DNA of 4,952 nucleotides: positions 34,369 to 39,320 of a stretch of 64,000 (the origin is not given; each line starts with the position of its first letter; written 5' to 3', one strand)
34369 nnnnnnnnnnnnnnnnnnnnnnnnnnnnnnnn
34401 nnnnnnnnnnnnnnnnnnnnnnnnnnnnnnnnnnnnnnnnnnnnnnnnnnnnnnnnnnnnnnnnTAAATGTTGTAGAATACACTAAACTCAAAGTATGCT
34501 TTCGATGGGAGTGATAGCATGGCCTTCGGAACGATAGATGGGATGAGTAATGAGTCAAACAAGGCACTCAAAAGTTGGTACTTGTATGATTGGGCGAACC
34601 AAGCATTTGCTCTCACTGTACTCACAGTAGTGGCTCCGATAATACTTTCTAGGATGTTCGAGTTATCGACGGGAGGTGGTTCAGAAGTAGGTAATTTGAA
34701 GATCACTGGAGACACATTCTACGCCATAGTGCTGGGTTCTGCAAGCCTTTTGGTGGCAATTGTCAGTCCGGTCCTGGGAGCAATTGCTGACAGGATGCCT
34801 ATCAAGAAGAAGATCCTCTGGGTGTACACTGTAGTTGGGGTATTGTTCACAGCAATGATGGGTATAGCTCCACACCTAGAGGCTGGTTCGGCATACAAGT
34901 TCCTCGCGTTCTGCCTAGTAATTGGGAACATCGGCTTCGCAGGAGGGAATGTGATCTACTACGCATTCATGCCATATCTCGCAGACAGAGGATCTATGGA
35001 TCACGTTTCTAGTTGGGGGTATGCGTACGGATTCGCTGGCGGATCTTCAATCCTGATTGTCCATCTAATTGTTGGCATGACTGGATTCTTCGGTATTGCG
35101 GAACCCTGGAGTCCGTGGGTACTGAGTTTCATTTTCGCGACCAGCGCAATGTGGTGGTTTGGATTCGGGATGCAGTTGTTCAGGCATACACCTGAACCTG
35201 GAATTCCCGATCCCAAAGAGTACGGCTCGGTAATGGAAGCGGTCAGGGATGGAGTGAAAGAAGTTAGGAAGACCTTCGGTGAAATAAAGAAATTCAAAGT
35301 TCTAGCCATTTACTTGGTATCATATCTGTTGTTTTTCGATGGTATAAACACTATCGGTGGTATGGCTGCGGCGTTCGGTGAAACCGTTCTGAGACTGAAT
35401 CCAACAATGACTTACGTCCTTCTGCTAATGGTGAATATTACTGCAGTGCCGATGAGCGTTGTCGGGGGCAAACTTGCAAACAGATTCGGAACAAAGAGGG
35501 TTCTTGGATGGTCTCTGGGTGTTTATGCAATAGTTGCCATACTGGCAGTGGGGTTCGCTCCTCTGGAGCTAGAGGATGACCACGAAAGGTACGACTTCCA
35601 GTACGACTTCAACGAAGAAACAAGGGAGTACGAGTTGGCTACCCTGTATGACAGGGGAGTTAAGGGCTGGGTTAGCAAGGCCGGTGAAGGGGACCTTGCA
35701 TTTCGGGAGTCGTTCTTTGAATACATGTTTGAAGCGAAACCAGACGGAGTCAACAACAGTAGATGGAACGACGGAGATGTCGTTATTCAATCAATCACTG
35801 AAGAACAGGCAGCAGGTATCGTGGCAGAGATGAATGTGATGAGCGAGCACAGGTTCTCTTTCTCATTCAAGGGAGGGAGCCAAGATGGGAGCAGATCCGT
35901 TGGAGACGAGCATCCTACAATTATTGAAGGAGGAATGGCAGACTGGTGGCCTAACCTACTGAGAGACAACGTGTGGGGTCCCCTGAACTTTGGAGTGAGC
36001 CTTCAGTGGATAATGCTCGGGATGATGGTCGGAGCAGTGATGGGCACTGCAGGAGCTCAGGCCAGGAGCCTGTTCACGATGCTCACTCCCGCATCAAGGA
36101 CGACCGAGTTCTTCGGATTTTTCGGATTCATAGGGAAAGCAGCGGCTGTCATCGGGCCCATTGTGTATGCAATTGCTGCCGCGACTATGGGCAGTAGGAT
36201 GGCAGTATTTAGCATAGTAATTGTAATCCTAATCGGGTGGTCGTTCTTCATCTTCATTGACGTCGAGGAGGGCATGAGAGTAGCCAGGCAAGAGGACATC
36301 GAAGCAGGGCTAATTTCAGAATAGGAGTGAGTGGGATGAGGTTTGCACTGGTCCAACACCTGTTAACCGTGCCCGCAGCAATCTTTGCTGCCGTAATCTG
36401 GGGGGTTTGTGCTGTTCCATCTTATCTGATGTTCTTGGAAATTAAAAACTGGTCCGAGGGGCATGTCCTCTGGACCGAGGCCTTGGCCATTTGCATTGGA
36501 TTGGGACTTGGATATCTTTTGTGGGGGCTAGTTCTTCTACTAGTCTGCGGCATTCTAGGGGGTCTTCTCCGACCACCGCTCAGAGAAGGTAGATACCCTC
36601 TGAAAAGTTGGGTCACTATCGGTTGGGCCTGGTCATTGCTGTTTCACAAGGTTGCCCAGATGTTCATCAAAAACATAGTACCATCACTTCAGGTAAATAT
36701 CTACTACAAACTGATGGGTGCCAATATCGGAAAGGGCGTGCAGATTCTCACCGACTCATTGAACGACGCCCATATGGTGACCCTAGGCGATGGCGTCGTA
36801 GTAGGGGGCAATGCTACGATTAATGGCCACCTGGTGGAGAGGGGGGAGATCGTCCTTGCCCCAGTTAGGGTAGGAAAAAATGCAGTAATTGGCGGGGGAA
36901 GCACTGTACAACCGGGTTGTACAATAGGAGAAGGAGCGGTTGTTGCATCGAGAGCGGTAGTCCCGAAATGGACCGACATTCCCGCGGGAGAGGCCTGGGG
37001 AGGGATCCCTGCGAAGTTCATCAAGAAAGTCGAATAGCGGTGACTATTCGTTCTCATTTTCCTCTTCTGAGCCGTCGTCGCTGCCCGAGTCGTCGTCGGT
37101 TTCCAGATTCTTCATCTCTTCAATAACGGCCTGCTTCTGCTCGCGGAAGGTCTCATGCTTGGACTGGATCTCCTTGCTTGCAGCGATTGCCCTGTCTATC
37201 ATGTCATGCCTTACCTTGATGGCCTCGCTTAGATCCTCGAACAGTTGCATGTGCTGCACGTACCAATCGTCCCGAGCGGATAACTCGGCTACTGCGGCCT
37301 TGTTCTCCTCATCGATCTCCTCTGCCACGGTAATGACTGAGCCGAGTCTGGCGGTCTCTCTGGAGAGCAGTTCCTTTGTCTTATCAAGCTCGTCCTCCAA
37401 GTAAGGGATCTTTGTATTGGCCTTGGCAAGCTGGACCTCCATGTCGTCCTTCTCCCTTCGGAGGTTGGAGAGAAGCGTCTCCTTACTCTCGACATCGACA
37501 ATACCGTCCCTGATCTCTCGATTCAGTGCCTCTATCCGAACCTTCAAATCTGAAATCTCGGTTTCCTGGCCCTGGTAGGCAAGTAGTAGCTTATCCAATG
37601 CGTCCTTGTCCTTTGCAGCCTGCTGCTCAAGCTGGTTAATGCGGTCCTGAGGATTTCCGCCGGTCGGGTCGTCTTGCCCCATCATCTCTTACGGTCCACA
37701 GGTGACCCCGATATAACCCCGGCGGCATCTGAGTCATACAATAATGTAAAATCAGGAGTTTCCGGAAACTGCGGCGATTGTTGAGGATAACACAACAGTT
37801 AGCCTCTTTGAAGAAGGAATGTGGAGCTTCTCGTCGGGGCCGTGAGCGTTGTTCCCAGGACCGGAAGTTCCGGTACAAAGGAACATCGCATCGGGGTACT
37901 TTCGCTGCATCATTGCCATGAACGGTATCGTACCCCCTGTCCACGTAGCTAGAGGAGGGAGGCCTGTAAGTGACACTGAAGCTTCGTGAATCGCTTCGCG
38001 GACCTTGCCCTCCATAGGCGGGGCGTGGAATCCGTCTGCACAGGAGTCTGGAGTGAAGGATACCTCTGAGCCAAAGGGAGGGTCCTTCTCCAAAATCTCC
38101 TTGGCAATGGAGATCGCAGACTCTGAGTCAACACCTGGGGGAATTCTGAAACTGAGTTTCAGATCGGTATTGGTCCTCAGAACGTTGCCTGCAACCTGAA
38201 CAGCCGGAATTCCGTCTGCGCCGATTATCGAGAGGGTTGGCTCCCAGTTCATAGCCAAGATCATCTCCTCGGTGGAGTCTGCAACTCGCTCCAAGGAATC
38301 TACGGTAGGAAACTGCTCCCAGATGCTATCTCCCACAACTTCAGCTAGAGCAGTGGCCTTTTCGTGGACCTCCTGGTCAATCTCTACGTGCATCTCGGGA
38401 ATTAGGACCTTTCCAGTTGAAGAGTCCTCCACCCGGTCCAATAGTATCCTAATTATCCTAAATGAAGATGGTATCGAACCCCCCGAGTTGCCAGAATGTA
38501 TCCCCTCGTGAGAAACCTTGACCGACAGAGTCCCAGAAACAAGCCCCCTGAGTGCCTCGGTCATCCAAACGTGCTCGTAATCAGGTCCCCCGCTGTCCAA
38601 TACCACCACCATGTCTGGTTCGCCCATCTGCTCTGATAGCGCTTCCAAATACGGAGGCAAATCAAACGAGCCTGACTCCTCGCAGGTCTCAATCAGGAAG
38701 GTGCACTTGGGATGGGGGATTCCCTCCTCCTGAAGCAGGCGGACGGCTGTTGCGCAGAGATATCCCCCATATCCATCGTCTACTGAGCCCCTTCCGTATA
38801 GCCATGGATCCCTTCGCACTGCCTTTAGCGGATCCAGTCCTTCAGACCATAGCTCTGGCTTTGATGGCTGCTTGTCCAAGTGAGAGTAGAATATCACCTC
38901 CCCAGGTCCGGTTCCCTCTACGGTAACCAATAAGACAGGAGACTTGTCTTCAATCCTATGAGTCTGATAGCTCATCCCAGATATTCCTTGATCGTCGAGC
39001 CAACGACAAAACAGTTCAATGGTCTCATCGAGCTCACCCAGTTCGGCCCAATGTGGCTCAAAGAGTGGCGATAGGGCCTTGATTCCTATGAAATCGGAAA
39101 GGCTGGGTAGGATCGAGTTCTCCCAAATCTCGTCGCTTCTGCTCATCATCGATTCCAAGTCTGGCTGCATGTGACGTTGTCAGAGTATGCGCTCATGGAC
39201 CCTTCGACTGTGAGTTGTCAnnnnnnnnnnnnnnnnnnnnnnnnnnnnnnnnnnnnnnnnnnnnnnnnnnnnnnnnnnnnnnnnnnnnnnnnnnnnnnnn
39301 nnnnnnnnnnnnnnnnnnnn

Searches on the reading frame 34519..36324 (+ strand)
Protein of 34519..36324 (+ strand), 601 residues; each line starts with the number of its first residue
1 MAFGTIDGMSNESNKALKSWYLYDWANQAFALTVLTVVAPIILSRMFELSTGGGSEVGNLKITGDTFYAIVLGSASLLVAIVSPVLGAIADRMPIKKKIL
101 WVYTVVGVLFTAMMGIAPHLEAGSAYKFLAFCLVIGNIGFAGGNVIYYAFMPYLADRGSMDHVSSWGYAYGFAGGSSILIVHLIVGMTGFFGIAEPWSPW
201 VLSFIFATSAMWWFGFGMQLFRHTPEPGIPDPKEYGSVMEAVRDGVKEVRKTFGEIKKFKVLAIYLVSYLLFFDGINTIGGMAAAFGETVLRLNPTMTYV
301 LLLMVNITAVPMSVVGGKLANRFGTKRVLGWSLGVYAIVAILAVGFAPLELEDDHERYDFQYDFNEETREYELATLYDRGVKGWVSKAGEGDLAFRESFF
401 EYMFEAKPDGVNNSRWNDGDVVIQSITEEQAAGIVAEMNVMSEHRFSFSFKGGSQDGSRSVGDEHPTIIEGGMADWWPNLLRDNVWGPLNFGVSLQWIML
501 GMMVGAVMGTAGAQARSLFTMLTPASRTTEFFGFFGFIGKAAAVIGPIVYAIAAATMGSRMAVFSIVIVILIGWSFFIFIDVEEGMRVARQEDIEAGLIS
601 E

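Call 10: search_protein_families(library=pfam, proteins=[window:34519-36324:+], max_evalue=0.001)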
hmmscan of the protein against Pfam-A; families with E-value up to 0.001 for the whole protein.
window:34519-36324:+ (601 aa): 2 families
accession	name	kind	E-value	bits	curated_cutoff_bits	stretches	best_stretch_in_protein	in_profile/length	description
PF11700.14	ATG22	-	4.7e-46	157.9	24.1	2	13-335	2-362/482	Vacuole effluxer Atg22 like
PF07690.21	MFS_1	-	2.1e-14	53.7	33.4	2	169-349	122-291/347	Major Facilitator Superfamily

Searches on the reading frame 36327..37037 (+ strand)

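Call 10: search_protein_families(library=pfam, proteins=[window:36327-37037:+], max_evalue=0.001)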
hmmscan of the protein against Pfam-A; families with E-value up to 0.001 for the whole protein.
window:36327-37037:+ (236 aa): 3 families
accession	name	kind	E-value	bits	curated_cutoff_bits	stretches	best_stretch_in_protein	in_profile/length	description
PF00132.30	Hexapep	-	1.8e-11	43.7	27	1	180-213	2-35/36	Bacterial transferase hexapeptide (six repeats)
PF14602.12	Hexapep_2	-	5.4e-06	26.5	27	1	179-207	1-27/34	Hexapeptide repeat of succinyl-transferase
PF25084.1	LbH_EIF2B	-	0.00039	20.8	54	1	134-214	24-101/105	EIF2B subunit epsilon LbH domain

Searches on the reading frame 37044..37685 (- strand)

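Call 10: search_protein_families(library=pfam, proteins=[window:37044-37685:-], max_evalue=0.001)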
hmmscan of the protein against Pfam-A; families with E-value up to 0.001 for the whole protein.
window:37044-37685:- (213 aa): 2 families
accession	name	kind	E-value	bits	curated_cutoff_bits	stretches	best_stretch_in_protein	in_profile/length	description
PF10473.14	CENP-F_leu_zip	-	2.4e-06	28.1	34.5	1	13-137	23-133/140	Leucine-rich repeats of kinetochore protein Cenp-F/LEK1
PF08614.16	ATG16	-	0.00056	20.6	33.7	0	17-99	98-180/200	Autophagy protein 16 (ATG16)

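Call 36: search_protein_families(library=padloc, proteins=[window:37044-37685:-], max_evalue=0.01)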
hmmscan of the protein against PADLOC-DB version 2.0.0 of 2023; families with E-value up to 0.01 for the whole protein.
window:37044-37685:- (213 aa): 7 families
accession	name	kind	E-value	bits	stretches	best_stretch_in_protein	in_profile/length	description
PDLC00519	JetC1|JetC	-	0.00019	17.8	1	15-197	278-449/1097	DUF3584 domain; MukB-like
PDLC03865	LmuB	-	0.00047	16.5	1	17-193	685-831/1007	-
PDLC00254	LmuB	-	0.0007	16.4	1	16-195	215-394/563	AAA ATPase domain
PDLC00580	JetC3|JetC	-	0.0019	14.5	1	13-206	262-454/1068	DUF3584 domain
PDLC00581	JetC3|JetC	-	0.0032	13.3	1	12-193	791-971/1473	DUF3584 domain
PDLC00006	DruC1|DruC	-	0.0036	13.8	1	44-194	163-312/626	Unknown function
PDLC03812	RTasRmuC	-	0.0038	13.9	1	37-186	27-169/439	DRT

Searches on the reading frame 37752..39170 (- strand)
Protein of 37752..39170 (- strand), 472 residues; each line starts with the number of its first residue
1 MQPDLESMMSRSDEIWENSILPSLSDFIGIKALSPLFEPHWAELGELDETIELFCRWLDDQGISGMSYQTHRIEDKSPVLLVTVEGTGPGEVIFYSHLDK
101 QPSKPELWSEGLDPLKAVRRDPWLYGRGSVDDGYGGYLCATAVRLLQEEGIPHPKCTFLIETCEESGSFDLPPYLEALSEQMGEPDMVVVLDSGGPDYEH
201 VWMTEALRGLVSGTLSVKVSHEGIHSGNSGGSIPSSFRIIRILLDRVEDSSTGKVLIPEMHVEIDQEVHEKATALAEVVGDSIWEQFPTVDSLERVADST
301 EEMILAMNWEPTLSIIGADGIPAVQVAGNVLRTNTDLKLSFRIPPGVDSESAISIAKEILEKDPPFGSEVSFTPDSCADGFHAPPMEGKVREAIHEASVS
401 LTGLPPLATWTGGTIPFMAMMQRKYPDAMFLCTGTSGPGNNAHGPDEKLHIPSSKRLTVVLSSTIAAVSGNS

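Call 10: search_protein_families(library=pfam, proteins=[window:37752-39170:-], max_evalue=0.001)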
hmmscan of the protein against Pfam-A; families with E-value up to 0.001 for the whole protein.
window:37752-39170:- (472 aa): 1 family
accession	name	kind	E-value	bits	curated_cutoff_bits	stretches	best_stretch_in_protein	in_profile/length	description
PF01546.33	Peptidase_M20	-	4.6e-20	72.9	24.6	1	93-465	1-204/206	Peptidase family M20/M25/M40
